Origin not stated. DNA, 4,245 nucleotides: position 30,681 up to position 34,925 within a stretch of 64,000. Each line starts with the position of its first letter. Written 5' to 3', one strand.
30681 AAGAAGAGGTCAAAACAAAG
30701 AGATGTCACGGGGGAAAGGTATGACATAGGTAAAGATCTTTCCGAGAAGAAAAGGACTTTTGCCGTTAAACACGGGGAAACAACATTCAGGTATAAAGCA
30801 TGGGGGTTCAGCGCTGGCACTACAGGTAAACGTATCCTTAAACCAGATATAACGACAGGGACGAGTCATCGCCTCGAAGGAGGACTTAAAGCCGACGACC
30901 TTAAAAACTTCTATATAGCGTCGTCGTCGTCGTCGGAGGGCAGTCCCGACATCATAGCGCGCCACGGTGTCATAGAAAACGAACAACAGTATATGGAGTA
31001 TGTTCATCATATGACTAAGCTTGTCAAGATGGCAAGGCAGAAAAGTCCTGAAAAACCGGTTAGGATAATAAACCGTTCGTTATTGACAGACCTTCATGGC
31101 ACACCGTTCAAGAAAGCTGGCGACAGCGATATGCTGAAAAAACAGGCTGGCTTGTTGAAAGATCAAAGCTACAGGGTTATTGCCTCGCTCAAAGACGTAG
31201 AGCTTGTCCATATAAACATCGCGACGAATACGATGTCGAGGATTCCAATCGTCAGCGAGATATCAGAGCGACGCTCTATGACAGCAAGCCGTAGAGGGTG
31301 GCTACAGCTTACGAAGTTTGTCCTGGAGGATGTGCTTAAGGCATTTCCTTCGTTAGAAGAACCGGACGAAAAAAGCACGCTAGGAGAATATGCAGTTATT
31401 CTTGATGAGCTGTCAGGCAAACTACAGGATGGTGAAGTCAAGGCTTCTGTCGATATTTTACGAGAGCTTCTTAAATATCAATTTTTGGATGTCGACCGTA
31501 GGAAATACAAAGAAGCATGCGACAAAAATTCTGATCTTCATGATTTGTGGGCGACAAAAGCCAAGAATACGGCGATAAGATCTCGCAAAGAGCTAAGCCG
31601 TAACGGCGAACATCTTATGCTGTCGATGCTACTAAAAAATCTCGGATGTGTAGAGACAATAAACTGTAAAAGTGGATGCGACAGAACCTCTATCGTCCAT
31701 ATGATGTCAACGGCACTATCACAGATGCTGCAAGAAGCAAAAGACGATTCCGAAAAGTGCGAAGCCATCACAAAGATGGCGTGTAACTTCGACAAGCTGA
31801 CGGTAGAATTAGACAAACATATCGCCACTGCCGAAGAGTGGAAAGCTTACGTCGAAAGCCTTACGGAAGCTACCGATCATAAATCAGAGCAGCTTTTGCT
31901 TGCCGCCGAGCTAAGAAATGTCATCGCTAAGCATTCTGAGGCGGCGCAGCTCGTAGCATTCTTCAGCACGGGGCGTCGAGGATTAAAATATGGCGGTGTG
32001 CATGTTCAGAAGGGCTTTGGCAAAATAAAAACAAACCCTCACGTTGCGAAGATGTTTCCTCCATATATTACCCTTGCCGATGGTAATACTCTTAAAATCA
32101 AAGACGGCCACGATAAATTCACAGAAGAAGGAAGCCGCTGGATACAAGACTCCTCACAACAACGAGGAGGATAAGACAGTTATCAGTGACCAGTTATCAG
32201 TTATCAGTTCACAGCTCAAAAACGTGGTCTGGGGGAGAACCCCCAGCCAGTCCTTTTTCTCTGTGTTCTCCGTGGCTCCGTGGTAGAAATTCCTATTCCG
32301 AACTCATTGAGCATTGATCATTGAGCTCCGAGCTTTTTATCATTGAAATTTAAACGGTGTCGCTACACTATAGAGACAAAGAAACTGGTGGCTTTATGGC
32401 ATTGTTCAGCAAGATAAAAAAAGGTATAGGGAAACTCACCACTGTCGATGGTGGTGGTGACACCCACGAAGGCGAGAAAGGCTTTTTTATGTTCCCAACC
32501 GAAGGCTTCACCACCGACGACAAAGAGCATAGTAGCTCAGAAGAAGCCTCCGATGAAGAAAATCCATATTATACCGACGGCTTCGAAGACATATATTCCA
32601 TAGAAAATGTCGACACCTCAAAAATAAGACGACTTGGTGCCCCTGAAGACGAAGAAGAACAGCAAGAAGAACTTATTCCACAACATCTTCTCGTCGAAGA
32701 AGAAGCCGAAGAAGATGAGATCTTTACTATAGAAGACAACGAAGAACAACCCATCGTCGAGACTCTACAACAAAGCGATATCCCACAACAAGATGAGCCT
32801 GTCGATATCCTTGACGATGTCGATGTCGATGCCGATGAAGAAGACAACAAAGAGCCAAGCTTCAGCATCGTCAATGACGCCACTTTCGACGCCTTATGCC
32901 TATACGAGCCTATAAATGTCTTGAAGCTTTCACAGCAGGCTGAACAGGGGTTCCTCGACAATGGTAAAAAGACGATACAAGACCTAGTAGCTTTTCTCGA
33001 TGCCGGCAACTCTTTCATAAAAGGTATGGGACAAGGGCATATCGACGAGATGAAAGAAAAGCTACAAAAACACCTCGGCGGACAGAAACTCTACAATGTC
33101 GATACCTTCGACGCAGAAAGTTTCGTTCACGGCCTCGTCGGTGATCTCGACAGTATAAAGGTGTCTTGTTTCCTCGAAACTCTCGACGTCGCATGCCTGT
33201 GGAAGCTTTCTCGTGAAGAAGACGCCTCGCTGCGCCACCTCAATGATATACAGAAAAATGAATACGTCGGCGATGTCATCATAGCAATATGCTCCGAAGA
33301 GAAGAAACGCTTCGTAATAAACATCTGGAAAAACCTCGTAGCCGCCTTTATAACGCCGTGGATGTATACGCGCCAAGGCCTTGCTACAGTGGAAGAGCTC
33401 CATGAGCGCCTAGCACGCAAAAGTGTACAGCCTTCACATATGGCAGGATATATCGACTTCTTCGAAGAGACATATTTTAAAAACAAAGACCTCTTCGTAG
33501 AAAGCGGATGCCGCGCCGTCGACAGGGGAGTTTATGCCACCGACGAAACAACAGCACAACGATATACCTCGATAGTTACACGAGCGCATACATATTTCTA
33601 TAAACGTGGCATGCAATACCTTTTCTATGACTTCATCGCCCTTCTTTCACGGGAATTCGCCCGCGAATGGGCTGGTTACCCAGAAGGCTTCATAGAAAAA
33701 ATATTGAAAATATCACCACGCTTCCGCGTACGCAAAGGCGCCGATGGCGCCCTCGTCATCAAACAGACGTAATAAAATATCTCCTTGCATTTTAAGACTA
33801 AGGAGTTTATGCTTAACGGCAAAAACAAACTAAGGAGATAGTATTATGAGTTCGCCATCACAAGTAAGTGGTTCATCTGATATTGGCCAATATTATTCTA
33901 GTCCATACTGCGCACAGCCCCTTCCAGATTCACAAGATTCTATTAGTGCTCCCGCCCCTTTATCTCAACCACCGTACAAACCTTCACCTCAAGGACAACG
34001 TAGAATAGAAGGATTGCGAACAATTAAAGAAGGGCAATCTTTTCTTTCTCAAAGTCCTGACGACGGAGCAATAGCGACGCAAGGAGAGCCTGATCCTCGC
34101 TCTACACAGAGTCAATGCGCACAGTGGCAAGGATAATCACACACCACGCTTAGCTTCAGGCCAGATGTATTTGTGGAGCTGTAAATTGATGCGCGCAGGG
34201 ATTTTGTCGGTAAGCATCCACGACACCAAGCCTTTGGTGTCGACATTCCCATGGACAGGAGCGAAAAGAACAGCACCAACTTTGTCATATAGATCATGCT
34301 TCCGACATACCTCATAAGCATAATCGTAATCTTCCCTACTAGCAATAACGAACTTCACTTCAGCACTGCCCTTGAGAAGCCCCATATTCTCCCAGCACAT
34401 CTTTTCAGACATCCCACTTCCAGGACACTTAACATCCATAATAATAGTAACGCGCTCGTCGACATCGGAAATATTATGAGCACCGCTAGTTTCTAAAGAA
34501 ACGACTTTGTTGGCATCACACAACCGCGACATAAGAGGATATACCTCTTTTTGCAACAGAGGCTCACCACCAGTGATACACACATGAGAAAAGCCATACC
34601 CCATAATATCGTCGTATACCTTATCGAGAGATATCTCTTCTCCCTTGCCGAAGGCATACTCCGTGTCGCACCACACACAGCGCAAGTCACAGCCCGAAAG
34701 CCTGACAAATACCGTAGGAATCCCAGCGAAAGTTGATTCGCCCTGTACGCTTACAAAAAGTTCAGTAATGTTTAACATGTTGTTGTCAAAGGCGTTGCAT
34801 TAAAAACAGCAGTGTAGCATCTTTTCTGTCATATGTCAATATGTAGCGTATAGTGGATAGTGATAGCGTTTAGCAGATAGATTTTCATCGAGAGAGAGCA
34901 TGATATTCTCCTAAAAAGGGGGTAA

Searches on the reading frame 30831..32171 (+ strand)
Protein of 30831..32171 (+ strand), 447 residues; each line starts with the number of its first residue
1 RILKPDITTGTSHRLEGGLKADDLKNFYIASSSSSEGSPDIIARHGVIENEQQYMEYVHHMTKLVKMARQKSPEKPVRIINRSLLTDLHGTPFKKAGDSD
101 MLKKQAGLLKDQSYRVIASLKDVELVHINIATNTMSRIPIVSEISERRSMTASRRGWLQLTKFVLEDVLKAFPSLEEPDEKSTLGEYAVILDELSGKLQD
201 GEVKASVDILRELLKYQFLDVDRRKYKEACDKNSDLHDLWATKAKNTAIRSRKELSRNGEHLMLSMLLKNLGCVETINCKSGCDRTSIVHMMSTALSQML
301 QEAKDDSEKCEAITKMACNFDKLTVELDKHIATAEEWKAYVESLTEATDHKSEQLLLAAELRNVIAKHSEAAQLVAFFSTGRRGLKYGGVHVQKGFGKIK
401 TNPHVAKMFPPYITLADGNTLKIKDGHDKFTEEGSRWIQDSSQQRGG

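Call 47: search_dna_similar(query=window:30831-32171:+, collection=plasmids, mode=protein, max_evalue=10, max_rows=15)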
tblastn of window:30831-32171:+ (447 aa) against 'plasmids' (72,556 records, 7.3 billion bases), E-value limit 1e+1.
Records with a match: 4; places in all: 4; records where one place covers at least 80% of the query: 0.
Best place of each record, by identity: <60% 4.
By first word of the organism name: Rhizobium 4.
By predicted mobility (MOB-suite, as given by PLSDB): non-mobilizable 4.
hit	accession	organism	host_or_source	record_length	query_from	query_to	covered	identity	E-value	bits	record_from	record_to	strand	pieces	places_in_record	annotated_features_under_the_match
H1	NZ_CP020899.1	Rhizobium phaseoli Brasil 5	Phaseolus vulgaris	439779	102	287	42%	24.7%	2e+0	39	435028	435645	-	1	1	cobF: precorrin-6A synthase (deacetylating) | cobG: precorrin-3B synthase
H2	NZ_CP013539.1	Rhizobium phaseoli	Phaseolus vulgaris,Whole ...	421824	102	211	25%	31.6%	6e+0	37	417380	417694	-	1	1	cobF: precorrin-6A synthase (deacetylating)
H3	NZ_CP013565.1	Rhizobium phaseoli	Phaseolus vulgaris,Whole ...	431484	102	211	25%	31.6%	6e+0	37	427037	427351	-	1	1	cobF: precorrin-6A synthase (deacetylating)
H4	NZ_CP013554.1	Rhizobium phaseoli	Phaseolus vulgaris,Whole ...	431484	102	211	25%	31.6%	6e+0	37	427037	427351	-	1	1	cobF: precorrin-6A synthase (deacetylating)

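Call 51: search_protein_families(library=pfam, proteins=[window:30831-32171:+], max_evalue=10)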
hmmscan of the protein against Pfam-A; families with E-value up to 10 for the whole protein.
window:30831-32171:+ (447 aa): 2 families
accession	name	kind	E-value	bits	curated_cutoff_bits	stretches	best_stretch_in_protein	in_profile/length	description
PF13747.11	DUF4164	-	0.043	14.7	27.2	1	289-340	17-68/89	Domain of unknown function (DUF4164)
PF00102.32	Y_phosphatase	-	0.44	10.6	20.9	1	276-306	173-203/234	Protein-tyrosine phosphatase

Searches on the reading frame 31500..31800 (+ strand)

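Call 51: search_protein_families(library=pfam, proteins=[window:31500-31800:+], max_evalue=10)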
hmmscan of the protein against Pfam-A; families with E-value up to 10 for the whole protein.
window:31500-31800:+ (100 aa): 4 families
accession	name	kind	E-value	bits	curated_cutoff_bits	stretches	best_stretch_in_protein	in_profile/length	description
PF05925.17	IpgD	-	0.021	13.7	22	1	35-66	456-491/580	Enterobacterial virulence protein IpgD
PF00102.32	Y_phosphatase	-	0.035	14.2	20.9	1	53-83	173-203/234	Protein-tyrosine phosphatase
PF05334.18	DUF719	-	0.095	13.3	22.4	1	68-90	137-159/182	Protein of unknown function (DUF719)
PF21019.4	Spectrin_3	-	0.096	13.5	24.4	1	52-86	19-49/68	Spectrin-like repeat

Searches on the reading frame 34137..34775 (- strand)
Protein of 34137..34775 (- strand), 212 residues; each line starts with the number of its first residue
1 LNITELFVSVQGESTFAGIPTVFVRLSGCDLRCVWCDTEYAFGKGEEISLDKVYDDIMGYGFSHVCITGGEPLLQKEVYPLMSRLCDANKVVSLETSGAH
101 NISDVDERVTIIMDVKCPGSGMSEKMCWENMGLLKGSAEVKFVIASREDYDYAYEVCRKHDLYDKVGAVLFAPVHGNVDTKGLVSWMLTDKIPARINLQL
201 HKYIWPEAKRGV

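Call 20: search_protein_families(library=pfam, proteins=[window:34137-34775:-], max_evalue=0.01)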
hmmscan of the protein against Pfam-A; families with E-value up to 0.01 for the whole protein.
window:34137-34775:- (212 aa): 2 families
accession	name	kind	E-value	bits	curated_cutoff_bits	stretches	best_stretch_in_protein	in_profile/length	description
PF04055.27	Radical_SAM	-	5.9e-11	43.3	29.5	1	27-108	5-93/166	Radical SAM superfamily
PF13353.11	Fer4_12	-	0.0012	19.6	22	1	22-85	8-77/137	4Fe-4S single cluster domain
